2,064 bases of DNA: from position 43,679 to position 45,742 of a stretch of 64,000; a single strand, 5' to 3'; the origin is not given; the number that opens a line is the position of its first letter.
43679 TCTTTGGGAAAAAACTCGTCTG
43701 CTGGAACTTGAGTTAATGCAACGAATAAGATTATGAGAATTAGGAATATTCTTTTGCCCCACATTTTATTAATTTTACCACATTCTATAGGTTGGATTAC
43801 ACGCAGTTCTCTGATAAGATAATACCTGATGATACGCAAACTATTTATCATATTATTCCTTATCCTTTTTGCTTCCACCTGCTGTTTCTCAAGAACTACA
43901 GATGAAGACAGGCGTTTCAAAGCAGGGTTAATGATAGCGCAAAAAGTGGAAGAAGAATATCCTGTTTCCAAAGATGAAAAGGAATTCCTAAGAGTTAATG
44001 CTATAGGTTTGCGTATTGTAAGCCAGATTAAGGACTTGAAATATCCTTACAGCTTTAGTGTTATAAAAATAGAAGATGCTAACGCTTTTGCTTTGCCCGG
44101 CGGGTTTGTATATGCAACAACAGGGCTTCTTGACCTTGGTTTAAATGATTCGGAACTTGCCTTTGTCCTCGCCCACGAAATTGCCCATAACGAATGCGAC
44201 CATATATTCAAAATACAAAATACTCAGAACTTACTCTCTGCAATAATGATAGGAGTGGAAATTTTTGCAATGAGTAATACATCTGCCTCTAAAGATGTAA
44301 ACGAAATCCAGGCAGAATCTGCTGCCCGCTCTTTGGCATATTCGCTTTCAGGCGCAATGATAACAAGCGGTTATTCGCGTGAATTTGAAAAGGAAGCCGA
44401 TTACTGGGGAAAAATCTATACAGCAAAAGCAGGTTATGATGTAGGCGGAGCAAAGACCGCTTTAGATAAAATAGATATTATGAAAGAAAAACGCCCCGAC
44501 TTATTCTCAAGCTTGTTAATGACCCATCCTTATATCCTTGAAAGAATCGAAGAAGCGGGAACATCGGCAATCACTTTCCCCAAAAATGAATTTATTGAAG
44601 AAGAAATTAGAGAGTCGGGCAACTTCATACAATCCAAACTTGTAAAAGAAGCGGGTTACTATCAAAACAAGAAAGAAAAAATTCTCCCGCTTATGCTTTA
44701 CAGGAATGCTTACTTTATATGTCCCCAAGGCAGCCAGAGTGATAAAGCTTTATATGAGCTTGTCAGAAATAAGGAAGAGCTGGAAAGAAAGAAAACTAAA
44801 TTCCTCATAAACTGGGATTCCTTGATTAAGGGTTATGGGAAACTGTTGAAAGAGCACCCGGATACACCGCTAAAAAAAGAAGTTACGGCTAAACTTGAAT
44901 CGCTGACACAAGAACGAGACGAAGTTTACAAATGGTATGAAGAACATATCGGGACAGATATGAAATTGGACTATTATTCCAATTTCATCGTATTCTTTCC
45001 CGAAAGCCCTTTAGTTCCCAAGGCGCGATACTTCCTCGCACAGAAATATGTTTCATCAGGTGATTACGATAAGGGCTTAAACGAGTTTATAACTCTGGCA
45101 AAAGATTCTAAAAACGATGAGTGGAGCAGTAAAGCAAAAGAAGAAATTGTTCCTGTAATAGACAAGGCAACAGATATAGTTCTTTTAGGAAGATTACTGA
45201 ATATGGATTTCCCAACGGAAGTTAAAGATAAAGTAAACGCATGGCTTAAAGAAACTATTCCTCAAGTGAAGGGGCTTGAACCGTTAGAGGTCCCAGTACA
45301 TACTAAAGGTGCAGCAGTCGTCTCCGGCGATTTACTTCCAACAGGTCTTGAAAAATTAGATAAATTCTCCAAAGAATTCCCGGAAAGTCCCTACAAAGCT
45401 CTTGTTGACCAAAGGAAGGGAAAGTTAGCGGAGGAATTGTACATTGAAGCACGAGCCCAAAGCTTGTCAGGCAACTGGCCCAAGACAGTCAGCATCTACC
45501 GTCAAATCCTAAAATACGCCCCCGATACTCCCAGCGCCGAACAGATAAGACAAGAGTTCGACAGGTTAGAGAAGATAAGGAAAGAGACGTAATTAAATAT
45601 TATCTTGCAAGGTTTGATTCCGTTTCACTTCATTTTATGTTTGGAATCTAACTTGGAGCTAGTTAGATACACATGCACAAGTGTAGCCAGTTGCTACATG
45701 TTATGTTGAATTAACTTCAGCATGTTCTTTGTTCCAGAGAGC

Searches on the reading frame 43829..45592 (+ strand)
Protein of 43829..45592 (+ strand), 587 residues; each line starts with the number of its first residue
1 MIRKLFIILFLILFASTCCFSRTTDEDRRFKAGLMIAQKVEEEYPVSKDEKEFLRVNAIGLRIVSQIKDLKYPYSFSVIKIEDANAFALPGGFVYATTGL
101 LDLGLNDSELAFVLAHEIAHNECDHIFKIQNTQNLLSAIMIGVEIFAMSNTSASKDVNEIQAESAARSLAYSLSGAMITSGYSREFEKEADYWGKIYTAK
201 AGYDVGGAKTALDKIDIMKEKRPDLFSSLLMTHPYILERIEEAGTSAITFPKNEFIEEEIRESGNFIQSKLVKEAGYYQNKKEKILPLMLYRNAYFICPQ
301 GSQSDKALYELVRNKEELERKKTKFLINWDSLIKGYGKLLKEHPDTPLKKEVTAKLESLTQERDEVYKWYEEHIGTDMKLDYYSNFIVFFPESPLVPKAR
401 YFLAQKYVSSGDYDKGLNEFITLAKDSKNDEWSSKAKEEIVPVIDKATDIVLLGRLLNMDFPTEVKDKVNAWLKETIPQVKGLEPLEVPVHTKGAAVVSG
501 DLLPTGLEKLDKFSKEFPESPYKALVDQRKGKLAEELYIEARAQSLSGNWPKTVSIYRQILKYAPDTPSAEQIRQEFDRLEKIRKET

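Call 33: search_protein_families(library=pfam, proteins=[window:43829-45592:+], max_evalue=0.00001)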
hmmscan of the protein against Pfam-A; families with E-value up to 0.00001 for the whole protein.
window:43829-45592:+ (587 aa): 1 family
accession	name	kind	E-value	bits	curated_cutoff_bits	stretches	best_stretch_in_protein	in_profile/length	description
PF01435.24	Peptidase_M48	-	8.2e-29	101.2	20.3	1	52-243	3-182/186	Peptidase family M48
